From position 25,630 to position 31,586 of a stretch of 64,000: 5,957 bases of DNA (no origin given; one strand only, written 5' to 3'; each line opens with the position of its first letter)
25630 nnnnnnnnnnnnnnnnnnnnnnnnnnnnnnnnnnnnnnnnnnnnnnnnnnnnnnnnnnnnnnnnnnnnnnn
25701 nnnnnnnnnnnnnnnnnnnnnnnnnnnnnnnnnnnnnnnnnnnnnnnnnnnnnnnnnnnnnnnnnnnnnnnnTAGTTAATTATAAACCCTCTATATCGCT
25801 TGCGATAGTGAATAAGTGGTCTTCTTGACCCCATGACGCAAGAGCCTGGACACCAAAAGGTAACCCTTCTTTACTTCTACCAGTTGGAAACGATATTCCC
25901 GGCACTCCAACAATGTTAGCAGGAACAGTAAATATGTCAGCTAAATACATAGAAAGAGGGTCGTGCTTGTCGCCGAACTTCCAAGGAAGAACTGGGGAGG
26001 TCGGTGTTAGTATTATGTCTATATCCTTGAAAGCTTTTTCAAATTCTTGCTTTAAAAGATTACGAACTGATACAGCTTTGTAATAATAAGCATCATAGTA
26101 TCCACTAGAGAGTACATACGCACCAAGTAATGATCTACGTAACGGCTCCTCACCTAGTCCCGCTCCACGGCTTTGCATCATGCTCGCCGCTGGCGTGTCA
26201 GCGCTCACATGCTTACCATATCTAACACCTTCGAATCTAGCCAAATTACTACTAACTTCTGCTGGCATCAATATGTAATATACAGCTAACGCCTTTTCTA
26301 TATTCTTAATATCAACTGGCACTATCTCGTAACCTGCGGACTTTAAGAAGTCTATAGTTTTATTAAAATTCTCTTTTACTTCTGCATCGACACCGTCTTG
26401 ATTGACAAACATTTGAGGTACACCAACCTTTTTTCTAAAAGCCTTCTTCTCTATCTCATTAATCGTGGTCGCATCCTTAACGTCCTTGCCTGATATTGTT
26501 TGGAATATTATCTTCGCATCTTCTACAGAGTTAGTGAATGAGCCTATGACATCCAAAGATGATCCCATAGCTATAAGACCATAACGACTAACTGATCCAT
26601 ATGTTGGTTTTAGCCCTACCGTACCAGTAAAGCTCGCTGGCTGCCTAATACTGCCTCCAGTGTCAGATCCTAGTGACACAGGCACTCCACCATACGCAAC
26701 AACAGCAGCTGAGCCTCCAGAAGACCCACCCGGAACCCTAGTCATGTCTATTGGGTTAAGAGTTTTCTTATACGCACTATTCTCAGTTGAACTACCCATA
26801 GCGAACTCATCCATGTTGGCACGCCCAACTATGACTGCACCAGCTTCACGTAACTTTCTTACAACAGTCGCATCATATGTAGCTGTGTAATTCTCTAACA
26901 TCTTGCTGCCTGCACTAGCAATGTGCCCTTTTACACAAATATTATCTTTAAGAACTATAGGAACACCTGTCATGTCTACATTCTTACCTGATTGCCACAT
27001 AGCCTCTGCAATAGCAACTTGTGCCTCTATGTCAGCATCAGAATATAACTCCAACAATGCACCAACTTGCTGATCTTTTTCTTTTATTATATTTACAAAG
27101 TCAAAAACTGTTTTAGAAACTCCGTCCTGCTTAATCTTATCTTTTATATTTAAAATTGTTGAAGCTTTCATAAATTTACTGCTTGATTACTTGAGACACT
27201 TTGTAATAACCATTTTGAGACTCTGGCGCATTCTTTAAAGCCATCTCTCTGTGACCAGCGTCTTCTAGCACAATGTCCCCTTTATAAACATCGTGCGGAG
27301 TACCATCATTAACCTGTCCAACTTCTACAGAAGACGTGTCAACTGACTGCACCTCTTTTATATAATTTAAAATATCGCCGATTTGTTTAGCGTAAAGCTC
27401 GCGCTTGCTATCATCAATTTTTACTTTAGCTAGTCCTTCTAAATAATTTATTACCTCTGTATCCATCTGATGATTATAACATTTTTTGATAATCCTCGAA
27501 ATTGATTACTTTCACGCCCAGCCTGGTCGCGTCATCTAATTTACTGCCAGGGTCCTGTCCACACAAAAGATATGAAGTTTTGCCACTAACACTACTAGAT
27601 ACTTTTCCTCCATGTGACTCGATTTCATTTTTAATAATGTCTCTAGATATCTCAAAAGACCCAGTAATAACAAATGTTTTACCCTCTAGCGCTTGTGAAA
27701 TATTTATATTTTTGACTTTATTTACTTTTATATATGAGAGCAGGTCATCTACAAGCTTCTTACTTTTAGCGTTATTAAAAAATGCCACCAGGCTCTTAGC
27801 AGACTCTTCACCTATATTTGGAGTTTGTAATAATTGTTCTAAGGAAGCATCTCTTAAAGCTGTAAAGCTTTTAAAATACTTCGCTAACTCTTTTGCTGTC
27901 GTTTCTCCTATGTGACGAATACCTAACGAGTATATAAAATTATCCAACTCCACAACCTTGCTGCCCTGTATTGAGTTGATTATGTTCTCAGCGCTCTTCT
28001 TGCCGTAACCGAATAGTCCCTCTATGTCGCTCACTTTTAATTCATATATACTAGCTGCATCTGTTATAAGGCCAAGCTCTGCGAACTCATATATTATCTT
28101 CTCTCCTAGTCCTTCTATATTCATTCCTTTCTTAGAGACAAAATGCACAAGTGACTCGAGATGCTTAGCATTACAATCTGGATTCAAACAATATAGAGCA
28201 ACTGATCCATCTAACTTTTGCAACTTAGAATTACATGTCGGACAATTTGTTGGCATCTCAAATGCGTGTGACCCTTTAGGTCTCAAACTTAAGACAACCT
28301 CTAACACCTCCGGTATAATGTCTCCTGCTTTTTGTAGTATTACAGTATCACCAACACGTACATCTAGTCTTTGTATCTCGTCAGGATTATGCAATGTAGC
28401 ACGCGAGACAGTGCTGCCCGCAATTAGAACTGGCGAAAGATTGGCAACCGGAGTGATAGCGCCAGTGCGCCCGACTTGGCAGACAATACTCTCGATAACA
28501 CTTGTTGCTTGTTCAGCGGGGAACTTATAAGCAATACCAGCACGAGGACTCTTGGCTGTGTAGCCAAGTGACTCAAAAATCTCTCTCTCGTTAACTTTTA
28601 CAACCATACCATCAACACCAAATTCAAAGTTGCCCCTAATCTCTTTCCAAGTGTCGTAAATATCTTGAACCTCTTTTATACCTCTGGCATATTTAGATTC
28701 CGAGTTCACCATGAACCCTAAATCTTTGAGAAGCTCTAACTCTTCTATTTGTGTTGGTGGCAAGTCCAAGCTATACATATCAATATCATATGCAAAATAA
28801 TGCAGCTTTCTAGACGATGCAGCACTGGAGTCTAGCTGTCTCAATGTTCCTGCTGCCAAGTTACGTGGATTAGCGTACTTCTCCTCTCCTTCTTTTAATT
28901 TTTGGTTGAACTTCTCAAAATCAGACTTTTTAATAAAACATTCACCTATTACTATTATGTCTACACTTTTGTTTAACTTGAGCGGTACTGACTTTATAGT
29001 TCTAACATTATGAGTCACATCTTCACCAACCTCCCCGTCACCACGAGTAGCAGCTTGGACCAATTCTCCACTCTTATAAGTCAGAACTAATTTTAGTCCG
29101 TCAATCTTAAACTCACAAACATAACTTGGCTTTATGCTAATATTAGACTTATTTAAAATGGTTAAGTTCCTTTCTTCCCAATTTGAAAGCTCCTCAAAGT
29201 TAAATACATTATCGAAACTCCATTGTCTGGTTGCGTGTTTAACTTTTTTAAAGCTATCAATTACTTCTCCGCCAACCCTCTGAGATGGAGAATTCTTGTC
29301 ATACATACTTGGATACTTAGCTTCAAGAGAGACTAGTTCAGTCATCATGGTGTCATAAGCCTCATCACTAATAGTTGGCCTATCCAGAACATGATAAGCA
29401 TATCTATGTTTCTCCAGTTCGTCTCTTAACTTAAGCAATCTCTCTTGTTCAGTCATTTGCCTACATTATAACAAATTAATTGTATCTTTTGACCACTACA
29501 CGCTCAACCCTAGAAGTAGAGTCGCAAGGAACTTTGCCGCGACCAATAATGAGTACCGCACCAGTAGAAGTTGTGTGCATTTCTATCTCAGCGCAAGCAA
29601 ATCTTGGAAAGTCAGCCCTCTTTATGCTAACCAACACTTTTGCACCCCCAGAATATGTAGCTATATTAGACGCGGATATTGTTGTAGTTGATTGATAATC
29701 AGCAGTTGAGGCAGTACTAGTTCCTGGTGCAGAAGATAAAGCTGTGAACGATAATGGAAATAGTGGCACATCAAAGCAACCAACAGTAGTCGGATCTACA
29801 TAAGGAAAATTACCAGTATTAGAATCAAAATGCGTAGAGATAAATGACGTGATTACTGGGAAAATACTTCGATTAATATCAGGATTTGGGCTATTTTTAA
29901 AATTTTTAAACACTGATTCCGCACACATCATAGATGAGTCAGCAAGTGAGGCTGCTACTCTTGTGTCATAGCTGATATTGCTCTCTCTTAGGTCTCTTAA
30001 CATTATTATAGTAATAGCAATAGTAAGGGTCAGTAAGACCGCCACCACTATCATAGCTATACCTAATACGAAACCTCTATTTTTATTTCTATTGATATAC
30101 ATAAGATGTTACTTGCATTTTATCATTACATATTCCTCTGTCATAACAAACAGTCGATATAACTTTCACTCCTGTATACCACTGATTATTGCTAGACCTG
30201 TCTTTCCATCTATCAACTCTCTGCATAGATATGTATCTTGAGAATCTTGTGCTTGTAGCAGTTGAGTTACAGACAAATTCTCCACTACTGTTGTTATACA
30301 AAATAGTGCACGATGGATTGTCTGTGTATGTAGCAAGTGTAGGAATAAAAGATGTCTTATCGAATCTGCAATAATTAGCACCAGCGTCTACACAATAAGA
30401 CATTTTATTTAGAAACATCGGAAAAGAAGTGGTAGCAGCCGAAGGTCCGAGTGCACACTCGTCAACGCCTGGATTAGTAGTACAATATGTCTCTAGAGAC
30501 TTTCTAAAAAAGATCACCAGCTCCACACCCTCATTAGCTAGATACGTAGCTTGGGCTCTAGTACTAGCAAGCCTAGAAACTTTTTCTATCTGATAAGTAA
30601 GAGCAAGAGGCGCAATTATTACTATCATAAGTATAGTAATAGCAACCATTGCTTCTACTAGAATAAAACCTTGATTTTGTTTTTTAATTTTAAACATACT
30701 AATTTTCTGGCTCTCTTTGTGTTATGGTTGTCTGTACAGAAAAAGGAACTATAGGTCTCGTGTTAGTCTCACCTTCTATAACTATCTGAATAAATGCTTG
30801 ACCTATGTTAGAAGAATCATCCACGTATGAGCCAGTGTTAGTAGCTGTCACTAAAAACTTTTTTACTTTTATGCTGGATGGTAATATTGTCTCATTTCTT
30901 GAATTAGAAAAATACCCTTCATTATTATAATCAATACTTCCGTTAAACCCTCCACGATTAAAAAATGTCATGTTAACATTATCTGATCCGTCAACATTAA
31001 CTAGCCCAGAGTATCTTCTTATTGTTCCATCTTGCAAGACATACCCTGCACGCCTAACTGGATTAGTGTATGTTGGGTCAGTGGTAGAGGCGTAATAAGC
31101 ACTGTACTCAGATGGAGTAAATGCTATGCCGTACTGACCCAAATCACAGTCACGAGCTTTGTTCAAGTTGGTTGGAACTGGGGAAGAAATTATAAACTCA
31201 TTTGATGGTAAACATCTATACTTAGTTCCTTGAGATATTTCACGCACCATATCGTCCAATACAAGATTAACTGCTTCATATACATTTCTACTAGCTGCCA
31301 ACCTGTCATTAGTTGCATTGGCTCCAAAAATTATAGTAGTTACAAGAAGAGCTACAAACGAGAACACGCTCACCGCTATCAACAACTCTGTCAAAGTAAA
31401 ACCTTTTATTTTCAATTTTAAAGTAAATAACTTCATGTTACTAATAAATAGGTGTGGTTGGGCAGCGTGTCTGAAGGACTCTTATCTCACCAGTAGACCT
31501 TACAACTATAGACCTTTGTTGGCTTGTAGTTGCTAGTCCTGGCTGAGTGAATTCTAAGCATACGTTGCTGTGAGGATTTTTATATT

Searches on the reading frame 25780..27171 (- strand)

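Call 8: search_protein_families(library=pfam, proteins=[window:25780-27171:-], max_evalue=0.01)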
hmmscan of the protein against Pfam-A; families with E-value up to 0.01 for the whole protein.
window:25780-27171:- (463 aa): 1 family
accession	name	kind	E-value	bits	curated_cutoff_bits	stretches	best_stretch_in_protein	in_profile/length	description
PF01425.27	Amidase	-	1.3e-129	433.5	27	1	23-453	4-444/445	Amidase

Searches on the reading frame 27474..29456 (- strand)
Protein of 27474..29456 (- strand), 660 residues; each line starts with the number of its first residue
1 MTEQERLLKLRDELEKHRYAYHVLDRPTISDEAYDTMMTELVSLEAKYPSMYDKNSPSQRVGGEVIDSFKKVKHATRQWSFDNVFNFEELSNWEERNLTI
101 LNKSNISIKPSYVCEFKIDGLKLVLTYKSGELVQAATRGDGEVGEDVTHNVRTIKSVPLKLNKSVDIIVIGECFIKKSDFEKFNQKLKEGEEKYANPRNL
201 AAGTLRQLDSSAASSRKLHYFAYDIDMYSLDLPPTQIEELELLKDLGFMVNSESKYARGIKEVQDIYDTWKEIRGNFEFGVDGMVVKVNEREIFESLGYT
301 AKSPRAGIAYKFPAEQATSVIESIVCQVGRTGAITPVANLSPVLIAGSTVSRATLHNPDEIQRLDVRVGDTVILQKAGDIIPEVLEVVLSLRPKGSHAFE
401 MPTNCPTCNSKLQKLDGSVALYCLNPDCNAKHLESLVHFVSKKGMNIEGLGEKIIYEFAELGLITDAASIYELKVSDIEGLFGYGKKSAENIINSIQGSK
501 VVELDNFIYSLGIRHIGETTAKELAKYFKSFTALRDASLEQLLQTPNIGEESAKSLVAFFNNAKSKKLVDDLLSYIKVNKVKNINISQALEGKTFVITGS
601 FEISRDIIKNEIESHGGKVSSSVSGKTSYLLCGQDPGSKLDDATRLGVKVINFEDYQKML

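Call 7: search_protein_families(library=pfam, proteins=[window:27474-29456:-], max_evalue=0.01)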
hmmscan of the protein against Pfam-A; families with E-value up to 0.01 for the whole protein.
window:27474-29456:- (660 aa): 10 families
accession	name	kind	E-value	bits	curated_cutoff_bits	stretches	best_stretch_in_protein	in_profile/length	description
PF01653.23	DNA_ligase_aden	-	2.2e-83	280.1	27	1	68-315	3-253/253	NAD-dependent DNA ligase adenylation domain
PF03120.22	DNA_ligase_OB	-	7.2e-34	115.9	32.9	1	319-394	2-77/79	NAD-dependent DNA ligase OB-fold domain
PF12826.13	HHH_2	-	1.1e-21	77.2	27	1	507-569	2-64/64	Helix-hairpin-helix motif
PF00533.33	BRCT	-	8.7e-13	48.8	21.3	1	589-654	5-72/78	BRCA1 C Terminus (BRCT) domain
PF14520.12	HHH_5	-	3.3e-11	43.9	27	1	511-559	5-54/57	Helix-hairpin-helix domain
PF03119.21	DNA_ligase_ZBD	-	3.5e-08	33.6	25.8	1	404-430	1-27/27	NAD-dependent DNA ligase C4 zinc finger domain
PF22745.1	Nlig-Ia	-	6.6e-08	33.5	27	1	5-54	4-53/92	DNA ligase-like, N-terminal NAD+-binding domain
PF12738.14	PTCB-BRCT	-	7.8e-06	26.2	22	1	602-653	10-61/63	twin BRCT domain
PF16589.12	BRCT_2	-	0.00017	22.3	27.3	1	590-652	3-66/86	BRCT domain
PF06683.16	DUF1184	-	0.0057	16.6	25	0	161-201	124-163/203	Protein of unknown function (DUF1184)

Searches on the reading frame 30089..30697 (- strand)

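Call 7: search_protein_families(library=pfam, proteins=[window:30089-30697:-], max_evalue=0.01)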
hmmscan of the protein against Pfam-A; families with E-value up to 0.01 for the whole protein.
window:30089-30697:- (202 aa): 1 family
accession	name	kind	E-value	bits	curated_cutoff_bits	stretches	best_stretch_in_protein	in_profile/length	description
PF07963.17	N_methyl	-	3.6e-06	26.8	21.2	1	6-29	2-25/27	Prokaryotic N-terminal methylation motif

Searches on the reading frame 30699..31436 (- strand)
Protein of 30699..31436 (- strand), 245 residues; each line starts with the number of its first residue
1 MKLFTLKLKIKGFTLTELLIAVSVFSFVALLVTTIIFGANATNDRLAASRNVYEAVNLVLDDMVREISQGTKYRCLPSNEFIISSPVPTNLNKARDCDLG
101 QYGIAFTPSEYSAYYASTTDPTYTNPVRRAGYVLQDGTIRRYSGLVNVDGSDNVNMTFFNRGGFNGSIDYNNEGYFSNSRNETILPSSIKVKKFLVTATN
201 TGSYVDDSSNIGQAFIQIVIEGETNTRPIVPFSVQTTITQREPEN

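Call 7: search_protein_families(library=pfam, proteins=[window:30699-31436:-], max_evalue=0.01)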
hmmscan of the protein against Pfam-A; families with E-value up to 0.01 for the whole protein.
window:30699-31436:- (245 aa): 1 family
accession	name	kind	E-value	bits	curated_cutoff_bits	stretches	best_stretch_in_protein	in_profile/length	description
PF07963.17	N_methyl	-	6.6e-06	25.9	21.2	1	9-32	3-26/27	Prokaryotic N-terminal methylation motif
